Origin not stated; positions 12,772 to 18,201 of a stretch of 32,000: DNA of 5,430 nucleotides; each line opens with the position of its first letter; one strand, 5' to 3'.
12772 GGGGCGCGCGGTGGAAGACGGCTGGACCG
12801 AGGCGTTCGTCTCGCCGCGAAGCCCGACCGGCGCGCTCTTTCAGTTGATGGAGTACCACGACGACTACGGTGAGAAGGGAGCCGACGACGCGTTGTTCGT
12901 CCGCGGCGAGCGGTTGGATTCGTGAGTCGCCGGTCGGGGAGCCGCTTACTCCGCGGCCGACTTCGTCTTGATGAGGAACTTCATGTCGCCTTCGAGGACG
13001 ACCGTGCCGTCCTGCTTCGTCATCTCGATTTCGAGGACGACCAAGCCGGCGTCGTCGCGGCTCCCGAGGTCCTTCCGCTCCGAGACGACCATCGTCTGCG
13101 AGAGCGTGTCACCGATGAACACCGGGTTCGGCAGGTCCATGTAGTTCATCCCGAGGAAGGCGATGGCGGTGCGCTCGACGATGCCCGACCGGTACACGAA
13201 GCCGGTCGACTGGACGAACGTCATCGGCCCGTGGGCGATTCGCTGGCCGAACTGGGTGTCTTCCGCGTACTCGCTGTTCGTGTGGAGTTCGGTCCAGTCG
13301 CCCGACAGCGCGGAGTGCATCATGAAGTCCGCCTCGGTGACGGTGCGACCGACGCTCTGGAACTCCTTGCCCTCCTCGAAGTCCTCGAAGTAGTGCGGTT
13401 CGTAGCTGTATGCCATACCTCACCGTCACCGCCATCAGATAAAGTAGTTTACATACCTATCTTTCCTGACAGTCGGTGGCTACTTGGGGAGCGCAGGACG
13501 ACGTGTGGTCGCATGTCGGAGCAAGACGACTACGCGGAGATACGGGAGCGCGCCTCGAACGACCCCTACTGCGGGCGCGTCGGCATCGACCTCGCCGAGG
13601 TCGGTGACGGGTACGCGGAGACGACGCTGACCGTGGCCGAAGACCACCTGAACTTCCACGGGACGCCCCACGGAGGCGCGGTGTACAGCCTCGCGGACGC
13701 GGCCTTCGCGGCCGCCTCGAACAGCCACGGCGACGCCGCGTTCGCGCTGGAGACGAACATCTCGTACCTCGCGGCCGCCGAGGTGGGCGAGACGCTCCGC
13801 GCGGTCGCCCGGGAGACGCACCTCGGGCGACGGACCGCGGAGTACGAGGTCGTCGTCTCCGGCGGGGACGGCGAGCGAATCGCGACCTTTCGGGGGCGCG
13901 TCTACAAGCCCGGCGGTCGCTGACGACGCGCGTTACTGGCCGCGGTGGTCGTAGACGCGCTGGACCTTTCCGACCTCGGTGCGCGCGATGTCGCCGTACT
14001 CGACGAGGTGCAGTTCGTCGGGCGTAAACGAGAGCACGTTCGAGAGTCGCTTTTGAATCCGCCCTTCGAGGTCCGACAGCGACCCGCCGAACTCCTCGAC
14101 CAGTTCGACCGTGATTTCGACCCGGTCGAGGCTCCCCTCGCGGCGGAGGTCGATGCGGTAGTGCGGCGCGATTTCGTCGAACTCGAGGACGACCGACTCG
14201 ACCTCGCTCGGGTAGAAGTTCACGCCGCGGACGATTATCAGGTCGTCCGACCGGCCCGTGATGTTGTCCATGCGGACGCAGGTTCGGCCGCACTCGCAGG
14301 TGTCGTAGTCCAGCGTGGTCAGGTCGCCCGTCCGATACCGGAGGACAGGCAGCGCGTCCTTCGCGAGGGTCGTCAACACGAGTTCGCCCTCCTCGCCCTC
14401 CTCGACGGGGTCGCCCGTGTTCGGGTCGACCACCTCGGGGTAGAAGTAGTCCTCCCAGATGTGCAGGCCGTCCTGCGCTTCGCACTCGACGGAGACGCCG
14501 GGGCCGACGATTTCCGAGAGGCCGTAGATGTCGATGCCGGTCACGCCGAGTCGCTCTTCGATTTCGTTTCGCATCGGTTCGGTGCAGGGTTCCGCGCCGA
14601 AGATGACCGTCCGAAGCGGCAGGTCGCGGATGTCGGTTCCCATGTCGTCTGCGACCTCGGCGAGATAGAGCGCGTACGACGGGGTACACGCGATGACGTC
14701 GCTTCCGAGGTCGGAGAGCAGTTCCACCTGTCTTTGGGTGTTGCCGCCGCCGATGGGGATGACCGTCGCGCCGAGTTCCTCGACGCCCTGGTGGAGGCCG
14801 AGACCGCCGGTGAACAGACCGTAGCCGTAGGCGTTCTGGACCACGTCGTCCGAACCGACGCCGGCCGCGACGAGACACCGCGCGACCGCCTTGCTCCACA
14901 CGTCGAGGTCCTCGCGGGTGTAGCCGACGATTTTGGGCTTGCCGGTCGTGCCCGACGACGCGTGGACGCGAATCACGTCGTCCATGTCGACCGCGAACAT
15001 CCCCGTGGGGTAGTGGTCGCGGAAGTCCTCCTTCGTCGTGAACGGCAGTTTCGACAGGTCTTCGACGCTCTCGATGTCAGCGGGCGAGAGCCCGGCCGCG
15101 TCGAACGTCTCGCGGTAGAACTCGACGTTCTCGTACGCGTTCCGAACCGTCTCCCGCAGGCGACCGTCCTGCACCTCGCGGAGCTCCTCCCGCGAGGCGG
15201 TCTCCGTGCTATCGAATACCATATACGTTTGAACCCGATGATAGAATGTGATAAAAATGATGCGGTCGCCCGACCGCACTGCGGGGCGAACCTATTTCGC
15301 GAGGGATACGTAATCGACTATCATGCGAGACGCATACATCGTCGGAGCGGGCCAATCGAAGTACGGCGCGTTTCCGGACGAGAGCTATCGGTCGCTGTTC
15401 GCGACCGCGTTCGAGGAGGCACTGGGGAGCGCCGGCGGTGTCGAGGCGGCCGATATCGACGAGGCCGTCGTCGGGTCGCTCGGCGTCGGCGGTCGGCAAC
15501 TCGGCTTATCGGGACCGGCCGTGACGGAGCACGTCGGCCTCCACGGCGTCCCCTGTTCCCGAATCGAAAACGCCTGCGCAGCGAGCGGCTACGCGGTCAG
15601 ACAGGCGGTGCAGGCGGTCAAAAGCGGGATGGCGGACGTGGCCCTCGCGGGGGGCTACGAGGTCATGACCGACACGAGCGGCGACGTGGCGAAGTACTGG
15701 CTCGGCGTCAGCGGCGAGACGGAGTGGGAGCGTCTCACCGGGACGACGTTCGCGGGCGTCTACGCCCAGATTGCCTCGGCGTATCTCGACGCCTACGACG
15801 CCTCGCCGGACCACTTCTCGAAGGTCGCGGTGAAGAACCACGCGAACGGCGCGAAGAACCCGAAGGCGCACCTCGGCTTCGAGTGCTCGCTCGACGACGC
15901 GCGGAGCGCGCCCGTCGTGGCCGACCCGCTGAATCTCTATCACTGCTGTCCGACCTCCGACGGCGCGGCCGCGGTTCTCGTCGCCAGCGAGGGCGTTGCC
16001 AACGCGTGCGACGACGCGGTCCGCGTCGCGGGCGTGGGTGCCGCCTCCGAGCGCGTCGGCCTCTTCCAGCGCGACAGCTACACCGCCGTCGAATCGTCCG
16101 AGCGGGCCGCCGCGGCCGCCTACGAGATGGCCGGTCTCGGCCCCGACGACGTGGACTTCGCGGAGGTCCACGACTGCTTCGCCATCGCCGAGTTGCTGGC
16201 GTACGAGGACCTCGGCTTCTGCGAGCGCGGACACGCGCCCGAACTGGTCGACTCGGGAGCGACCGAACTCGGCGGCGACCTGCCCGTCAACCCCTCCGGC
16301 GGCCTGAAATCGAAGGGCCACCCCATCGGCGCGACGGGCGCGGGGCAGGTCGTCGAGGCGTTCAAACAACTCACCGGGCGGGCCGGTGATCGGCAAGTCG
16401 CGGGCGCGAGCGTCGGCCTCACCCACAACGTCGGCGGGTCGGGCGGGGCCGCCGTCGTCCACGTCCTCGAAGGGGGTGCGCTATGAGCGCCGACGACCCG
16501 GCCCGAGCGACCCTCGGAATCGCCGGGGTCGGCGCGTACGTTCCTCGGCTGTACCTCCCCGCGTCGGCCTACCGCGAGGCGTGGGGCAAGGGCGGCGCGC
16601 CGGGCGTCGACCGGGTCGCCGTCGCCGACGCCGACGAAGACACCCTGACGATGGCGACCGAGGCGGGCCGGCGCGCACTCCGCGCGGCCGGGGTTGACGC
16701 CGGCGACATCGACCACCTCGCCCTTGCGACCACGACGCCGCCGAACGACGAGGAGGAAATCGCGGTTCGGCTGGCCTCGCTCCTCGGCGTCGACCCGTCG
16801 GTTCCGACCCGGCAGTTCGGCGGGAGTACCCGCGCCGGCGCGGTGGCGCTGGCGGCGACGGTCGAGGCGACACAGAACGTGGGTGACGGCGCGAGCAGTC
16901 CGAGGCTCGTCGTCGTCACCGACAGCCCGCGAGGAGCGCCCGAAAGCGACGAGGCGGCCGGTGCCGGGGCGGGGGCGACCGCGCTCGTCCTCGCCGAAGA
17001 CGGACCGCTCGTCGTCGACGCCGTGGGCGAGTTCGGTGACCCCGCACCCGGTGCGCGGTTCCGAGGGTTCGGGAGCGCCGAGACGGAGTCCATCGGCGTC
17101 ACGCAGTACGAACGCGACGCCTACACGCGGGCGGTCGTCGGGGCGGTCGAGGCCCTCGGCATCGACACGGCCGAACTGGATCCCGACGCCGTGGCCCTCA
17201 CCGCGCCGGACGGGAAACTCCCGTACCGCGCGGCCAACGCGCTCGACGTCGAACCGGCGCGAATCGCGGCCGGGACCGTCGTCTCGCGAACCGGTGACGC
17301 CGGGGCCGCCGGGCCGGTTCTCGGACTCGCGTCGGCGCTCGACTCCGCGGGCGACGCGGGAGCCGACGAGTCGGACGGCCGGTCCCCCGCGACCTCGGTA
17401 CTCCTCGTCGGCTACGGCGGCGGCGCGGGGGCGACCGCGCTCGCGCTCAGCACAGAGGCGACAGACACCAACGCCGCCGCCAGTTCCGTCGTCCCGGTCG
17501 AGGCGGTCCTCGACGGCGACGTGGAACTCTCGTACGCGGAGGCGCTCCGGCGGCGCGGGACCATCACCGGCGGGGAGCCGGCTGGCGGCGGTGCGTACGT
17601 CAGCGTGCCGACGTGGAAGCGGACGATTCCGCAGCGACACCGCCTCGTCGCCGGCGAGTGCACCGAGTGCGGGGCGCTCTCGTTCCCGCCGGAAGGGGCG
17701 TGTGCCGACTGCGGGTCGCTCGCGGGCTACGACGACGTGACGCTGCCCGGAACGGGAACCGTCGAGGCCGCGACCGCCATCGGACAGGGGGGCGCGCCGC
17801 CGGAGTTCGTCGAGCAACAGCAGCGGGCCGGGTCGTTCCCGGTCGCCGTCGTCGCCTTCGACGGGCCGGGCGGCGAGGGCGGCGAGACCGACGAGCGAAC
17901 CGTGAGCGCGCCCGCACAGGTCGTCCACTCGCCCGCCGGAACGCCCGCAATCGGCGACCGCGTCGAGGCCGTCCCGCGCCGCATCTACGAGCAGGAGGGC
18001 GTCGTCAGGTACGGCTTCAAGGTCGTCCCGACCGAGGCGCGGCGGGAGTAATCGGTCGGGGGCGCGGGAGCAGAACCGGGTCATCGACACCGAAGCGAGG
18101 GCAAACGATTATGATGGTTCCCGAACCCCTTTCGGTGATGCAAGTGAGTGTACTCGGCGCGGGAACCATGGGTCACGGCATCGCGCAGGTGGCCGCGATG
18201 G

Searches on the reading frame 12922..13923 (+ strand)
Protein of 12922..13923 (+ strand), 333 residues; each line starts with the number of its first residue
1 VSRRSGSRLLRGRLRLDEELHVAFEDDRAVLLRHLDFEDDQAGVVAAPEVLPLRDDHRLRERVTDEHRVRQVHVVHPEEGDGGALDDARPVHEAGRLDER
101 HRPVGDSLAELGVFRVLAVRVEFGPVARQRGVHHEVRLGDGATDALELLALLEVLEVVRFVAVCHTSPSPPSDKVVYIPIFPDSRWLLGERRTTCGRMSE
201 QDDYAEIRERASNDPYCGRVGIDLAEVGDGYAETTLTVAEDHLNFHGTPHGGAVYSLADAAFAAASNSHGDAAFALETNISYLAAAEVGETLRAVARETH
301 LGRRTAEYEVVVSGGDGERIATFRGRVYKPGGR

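Call 7: search_protein_families(library=pfam, proteins=[window:12922-13923:+])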
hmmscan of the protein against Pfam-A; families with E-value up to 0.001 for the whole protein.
window:12922-13923:+ (333 aa): 3 families
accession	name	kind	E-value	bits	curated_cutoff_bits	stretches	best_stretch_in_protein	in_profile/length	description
PF03061.28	4HBT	-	3.1e-16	59.9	20.6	1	246-319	1-77/79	Thioesterase superfamily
PF14539.12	DUF4442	-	5.8e-07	30.2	25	1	215-312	14-113/132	Domain of unknown function (DUF4442)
PF13622.12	4HBT_3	-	3.7e-05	24.3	24.3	1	246-321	9-76/83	Acyl-CoA thioesterase N-terminal domain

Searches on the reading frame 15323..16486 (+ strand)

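Call 6: search_protein_families(library=pfam, proteins=[window:15323-16486:+])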
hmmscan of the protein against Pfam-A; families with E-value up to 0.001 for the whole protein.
window:15323-16486:+ (387 aa): 4 families
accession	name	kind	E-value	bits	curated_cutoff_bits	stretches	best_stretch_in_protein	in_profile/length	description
PF22691.2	Thiolase_C_1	-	8.2e-47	159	28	1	239-383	1-143/144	Thiolase C-terminal domain-like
PF00108.29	Thiolase_N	-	7.1e-25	88.3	26.4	1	6-223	3-259/260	Thiolase, N-terminal domain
PF02803.24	Thiolase_C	-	5.2e-11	42.7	27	1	262-367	27-114/123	Thiolase, C-terminal domain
PF00109.32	ketoacyl-synt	-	3.7e-07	30.4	20.8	1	66-117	156-206/252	Beta-ketoacyl synthase, N-terminal domain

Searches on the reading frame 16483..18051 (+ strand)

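Call 6: search_protein_families(library=pfam, proteins=[window:16483-18051:+])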
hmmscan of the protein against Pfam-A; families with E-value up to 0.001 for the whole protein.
window:16483-18051:+ (522 aa): 1 family
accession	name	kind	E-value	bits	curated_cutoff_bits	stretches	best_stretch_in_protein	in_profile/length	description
PF12172.15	zf-ChsH2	-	3.3e-08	33.6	23.2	1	382-412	3-33/37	ChsH2, rubredoxin-like zinc ribbon domain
